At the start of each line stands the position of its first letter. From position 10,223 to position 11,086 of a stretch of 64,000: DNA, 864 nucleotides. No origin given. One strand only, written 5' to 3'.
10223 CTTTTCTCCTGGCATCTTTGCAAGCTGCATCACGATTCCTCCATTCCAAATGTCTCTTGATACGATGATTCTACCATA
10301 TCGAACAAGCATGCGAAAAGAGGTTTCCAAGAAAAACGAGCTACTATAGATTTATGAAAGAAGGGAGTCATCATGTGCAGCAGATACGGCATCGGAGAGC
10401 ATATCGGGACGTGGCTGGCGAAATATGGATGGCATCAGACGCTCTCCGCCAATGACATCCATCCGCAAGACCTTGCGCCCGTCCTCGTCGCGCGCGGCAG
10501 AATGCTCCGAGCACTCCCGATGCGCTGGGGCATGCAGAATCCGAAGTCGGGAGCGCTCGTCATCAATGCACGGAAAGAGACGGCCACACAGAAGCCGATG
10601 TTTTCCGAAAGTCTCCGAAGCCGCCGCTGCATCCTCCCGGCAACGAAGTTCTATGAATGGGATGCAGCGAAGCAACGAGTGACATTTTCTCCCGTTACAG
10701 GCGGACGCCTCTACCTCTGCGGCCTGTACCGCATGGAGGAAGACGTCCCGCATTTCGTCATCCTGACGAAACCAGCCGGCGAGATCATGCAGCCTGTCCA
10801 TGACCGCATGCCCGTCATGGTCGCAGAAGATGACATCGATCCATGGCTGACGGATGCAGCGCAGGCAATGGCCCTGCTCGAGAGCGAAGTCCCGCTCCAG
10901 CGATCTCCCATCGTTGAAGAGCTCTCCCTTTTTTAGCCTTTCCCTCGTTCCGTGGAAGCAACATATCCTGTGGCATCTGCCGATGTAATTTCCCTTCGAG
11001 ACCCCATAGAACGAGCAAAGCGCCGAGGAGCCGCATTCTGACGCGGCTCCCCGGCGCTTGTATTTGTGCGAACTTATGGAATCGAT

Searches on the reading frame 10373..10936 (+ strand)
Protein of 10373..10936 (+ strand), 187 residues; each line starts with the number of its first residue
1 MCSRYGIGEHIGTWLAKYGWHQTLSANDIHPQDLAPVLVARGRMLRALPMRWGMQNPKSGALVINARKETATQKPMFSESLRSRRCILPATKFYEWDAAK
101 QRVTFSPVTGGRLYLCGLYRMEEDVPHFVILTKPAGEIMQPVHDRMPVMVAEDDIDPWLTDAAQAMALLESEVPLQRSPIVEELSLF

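Call 3: search_protein_families(library=pfam, proteins=[window:10373-10936:+], max_evalue=0.01)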
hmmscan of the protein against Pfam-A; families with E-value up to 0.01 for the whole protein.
window:10373-10936:+ (187 aa): 1 family
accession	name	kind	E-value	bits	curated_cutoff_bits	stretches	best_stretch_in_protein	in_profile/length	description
PF02586.19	SRAP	-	4e-32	111.9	27.1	1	1-165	1-186/214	SOS response associated peptidase (SRAP)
